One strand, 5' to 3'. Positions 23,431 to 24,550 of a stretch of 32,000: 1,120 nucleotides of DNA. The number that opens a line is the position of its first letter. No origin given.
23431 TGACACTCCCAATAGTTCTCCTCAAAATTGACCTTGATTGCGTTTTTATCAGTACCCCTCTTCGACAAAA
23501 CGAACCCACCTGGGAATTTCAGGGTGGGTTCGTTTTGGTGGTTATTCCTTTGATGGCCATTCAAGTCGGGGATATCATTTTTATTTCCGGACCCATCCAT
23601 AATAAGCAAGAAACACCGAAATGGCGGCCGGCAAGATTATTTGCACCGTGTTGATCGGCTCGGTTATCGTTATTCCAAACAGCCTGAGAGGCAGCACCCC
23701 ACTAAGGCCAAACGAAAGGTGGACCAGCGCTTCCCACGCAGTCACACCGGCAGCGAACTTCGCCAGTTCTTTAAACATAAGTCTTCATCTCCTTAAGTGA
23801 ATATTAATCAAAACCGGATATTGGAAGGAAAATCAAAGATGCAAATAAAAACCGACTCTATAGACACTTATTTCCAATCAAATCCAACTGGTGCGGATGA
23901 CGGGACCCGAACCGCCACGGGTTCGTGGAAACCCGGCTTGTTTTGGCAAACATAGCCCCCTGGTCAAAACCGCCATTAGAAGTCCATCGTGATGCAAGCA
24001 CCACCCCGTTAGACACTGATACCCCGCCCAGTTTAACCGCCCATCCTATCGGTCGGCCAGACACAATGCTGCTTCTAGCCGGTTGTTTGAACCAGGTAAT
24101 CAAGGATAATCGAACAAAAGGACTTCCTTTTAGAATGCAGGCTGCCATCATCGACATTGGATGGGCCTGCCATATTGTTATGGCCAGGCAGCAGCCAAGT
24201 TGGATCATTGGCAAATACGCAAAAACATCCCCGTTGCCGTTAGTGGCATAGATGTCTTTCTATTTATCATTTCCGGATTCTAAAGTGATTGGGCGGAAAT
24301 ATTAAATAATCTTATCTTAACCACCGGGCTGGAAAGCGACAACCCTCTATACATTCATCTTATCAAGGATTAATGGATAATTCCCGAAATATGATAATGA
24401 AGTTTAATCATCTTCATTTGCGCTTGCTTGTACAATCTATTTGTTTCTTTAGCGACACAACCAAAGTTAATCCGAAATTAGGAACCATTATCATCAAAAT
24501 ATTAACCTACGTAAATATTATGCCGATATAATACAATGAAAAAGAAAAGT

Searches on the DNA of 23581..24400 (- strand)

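Call 5: search_rna_families(source=window, start=23700, end=24400, threshold=evalue, max_evalue=10, show_alignments=4)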
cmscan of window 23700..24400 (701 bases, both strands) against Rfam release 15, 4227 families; matches with E-value up to 10: 5.
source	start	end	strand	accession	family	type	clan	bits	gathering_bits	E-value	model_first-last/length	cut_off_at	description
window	23910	23942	+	RF04227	mir-9215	Gene; miRNA;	-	17.9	88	1.1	27-59/85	no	mir-9215 microRNA precursor family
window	24282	24318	-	RF01615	ceN111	Gene; snRNA; snoRNA; CD-box;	-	16.7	43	5.7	1-70/70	no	Nematode snoRNA ceN111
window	24161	24213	-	RF01668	P10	Gene; sRNA;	-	13.7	37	2.7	1-72/72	no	Pseudomonas sRNA P10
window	24133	24225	-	RF00524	R2_retro_el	Cis-reg;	-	12.1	38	6.7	1-212/212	no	R2 RNA element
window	24195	24400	+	RF01894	PCA3_2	Gene; lncRNA;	-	8.2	100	4.4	1-236/409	3'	Prostate cancer antigen RNA 3 conserved region 2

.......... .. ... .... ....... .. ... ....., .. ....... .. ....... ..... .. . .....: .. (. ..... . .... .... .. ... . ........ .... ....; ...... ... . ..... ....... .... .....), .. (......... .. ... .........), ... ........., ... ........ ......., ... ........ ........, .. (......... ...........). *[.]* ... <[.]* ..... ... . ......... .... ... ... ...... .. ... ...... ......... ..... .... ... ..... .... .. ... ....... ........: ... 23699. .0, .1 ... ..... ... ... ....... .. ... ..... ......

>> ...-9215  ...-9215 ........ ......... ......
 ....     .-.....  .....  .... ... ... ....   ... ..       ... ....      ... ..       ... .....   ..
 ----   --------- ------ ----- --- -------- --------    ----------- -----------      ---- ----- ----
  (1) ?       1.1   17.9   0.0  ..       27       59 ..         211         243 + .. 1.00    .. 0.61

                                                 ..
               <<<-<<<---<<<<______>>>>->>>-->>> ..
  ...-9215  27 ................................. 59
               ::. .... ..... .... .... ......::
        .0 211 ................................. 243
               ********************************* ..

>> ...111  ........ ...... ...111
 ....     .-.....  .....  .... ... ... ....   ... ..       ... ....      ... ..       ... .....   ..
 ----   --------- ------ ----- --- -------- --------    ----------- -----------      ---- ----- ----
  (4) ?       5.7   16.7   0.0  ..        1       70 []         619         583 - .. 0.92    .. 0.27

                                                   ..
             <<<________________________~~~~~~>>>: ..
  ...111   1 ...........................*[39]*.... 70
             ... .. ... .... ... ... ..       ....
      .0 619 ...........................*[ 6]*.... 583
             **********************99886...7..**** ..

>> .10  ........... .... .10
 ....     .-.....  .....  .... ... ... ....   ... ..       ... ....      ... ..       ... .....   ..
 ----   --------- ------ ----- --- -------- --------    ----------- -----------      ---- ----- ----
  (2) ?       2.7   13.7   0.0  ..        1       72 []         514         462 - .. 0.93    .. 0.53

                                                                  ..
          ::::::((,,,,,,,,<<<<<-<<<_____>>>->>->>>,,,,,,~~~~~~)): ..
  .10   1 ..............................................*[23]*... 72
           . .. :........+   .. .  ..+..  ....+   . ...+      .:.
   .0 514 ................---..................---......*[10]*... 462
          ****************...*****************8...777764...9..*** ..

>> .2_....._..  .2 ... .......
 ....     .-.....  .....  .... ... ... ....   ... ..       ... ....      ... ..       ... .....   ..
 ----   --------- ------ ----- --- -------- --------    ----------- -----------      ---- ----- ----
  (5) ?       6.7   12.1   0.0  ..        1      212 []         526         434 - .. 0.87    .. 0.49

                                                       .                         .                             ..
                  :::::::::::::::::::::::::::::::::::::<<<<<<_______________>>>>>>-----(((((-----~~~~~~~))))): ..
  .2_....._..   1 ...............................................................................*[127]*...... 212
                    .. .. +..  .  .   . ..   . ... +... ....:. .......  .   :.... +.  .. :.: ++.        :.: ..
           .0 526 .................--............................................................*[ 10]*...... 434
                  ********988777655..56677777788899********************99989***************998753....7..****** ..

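Call 15: search_dna_similar(query=window:23850-24260:-, collection=plasmids, mode=distant, max_evalue=1)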
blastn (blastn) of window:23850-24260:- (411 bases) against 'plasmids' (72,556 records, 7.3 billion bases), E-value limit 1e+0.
Records with a match: 13; places in all: 24; records where one place covers at least 80% of the query: 0.
Best place of each record, by identity: 80-90% 13.
By first word of the organism name: Clostridioides 12; Streptomyces 1.
By predicted mobility (MOB-suite, as given by PLSDB): non-mobilizable 13.
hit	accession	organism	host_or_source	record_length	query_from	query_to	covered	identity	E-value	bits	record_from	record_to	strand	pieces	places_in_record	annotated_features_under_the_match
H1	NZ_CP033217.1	Clostridioides difficile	Homo sapiens,stool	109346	342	384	10%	83.7%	3e-2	47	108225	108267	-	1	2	none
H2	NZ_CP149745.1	Clostridioides difficile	Homo sapiens,single cell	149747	342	384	10%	83.7%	3e-2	47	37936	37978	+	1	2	none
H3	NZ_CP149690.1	Clostridioides difficile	-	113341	342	385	11%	81.8%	1e-1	45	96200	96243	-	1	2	none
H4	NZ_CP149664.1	Clostridioides difficile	-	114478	342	385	11%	81.8%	1e-1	45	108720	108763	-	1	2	none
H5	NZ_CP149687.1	Clostridioides difficile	Dog,single cell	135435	342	385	11%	81.8%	1e-1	45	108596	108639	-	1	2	none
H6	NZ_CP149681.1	Clostridioides difficile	Dog,single cell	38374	342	385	11%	81.8%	1e-1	45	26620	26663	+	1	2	none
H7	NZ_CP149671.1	Clostridioides difficile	Dog,single cell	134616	342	385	11%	81.8%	1e-1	45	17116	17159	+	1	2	none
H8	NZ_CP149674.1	Clostridioides difficile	Dog,single cell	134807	342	385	11%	81.8%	1e-1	45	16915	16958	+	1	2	none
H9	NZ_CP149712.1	Clostridioides difficile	-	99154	342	385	11%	81.8%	1e-1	45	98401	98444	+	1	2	none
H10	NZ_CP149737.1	Clostridioides difficile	Homo sapiens,single cell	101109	342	385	11%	81.8%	1e-1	45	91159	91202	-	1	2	none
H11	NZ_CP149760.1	Clostridioides difficile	Homo sapiens,single cell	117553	342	385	11%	81.8%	1e-1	45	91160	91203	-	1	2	none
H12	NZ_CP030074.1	Streptomyces cadmiisoli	Whole organism,soil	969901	332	373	10%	83.7%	4e-1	44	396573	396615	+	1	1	hypothetical protein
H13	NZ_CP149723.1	Clostridioides difficile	Homo sapiens,single cell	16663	342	384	10%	81.4%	4e-1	43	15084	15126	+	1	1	none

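Call 16: search_dna_similar(query=window:23850-24260:-, collection=phages, mode=distant, max_evalue=1)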
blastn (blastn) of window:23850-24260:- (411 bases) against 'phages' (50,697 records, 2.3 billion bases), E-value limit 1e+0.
No match.

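Call 17: get_annotated_region(hit=H2, flank=1500)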
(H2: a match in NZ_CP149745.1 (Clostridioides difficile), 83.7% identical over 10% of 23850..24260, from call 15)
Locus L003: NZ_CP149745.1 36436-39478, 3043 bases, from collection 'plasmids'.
description: Clostridioides difficile strain Z1322HCD0043 plasmid pZ1322HCD0043-2, complete sequence
organism: Clostridioides difficile (NCBI taxid 1496)
taxonomy: Bacteria; Bacillota; Clostridia; Peptostreptococcales; Peptostreptococcaceae; Clostridioides; Clostridioides difficile
host: -; source: Homo sapiens,single cell; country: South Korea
typing (MOB-suite, as given by PLSDB): non-mobilizable
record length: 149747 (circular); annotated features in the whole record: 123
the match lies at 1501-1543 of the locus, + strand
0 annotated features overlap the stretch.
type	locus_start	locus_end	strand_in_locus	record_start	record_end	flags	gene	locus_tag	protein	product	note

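Call 32: search_rna_families(source=L004, start=2740, end=3010, threshold=evalue, max_evalue=10, show_alignments=3)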
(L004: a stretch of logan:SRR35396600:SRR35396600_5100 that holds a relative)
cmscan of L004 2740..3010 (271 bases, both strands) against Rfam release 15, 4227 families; matches with E-value up to 10: 2.
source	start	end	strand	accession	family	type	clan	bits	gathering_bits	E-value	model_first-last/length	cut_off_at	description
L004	2929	2976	+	RF00134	snoZ196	Gene; snRNA; snoRNA; CD-box;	CL00054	17.2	55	6.3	1-84/84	no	Small nucleolar RNA Z196/R39/R59 family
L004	2749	2797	+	RF02306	TtnuCD32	Gene; snRNA; snoRNA; CD-box;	-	13.4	100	3.8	48-98/98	no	Tetrahymena snoRNA TtnuCD32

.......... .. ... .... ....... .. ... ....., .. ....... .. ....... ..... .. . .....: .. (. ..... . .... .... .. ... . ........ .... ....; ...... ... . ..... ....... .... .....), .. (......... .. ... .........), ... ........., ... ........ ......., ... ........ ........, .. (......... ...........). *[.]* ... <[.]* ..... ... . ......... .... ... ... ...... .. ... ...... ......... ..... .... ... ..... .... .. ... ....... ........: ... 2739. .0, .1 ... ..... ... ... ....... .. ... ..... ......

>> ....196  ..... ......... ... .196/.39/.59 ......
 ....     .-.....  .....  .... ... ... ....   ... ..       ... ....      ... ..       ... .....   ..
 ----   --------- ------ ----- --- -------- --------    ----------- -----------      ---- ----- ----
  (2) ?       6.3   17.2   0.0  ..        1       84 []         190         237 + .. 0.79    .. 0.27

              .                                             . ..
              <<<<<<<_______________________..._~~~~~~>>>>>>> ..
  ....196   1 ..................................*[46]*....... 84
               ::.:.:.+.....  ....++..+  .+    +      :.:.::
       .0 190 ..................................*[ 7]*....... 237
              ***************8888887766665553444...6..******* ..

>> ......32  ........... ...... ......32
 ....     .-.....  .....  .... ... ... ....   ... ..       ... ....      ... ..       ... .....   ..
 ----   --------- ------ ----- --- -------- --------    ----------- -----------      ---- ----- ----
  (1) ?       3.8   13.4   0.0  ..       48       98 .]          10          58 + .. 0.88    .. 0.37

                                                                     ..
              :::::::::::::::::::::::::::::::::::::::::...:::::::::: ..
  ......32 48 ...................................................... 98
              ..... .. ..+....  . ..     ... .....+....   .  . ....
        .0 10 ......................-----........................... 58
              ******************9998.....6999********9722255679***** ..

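Call 43: search_dna_similar(query=L004:2828-2895:+, collection=plasmids, mode=distant, max_evalue=1, max_rows=15)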
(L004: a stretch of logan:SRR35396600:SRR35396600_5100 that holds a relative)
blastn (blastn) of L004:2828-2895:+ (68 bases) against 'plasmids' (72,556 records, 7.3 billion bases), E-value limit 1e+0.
Records with a match: 2; places in all: 2; records where one place covers at least 80% of the query: 0.
Best place of each record, by identity: 80-90% 2.
By first word of the organism name: Priestia 2.
By predicted mobility (MOB-suite, as given by PLSDB): non-mobilizable 2.
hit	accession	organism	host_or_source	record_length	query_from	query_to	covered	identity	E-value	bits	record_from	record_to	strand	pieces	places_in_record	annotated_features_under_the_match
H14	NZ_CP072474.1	Priestia aryabhattai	mixed culture,soil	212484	34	67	50%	85.3%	5e-1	40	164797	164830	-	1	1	none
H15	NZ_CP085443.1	Priestia megaterium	single cell,soil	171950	34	67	50%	85.3%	5e-1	40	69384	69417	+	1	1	none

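Call 44: search_dna_similar(query=L004:2828-2895:+, collection=phages, mode=distant, max_evalue=1, max_rows=15)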
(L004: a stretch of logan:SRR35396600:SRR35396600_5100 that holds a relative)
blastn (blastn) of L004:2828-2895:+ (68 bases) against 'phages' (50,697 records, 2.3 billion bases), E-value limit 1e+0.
Records with a match: 58; places in all: 58; records where one place covers at least 80% of the query: 0.
Best place of each record, by identity: >=99% 2; 90-95% 1; 80-90% 55.
By first word of the organism name: Escherichia 34; Campylobacter 12; Aeromonas 5; Pseudomonas 2; Bacteriophage 2; Corynebacterium 2; Erwinia 1.
By host as written in the record: Campylobacter jejuni 11; Escherichia coli 9; - 8; Escherichia coli K-12 8; Escherichia coli K-12 MG1655 6; Escherichia coli O157:H7 3; Aeromonas salmonicida 2; Aeromonas sp. 2; and 8 more.
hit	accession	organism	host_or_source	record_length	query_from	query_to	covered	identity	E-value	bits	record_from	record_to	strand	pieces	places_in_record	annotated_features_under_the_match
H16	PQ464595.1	Erwinia phage Kaldavass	Erwinia aphidicola W09_2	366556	30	67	56%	81.6%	5e-1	38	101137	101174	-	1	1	tRNA-Leu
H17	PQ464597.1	Pseudomonas phage Milchi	Pseudomonas poae Z9_5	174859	33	63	46%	87.1%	1e-1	39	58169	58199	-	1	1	tRNA-Leu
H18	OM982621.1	Pseudomonas phage Astolliot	Pseudomonas syringae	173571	33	63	46%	87.1%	1e-1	39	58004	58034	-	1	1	tRNA-Leu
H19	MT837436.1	Bacteriophage sp.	human fecal samples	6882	34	63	44%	90.0%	4e-2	42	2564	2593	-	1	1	record has no annotation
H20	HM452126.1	Aeromonas phage phiAS5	Aeromonas salmonicida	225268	34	63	44%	86.7%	5e-1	37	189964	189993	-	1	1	none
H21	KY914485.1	Aeromonas phage phiA8-29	Aeromonas sp.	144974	34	63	44%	86.7%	5e-1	37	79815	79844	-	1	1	tRNA-Leu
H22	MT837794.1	Bacteriophage sp.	human fecal samples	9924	34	63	44%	86.7%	5e-1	37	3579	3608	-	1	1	record has no annotation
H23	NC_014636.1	Aeromonas phage phiAS5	Aeromonas salmonicida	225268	34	63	44%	86.7%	5e-1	37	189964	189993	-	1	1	none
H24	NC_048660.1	Aeromonas phage phiA8-29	Aeromonas sp.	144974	34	63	44%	86.7%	5e-1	37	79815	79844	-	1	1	tRNA-Leu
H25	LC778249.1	Aeromonas phage phiWae14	urban sewage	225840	34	63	44%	86.7%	5e-1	37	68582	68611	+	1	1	tRNA-Leu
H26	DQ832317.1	Escherichia phage V5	Escherichia coli O157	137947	36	63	41%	89.3%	5e-1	38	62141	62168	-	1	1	trnT: tRNA-Thr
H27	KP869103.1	Escherichia coli O157 typing phage 5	Escherichia coli O157:H7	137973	36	63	41%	89.3%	5e-1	38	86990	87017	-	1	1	tRNA-Thr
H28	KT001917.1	Escherichia phage Murica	Escherichia coli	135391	36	63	41%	89.3%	5e-1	38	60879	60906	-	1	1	tRNA-Thr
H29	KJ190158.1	Escherichia phage FFH2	Escherichia coli O157:H7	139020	36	63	41%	89.3%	5e-1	38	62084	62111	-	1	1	tRNA-Thr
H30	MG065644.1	Campylobacter phage A147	Campylobacter jejuni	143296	36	63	41%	89.3%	5e-1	38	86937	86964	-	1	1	record has no annotation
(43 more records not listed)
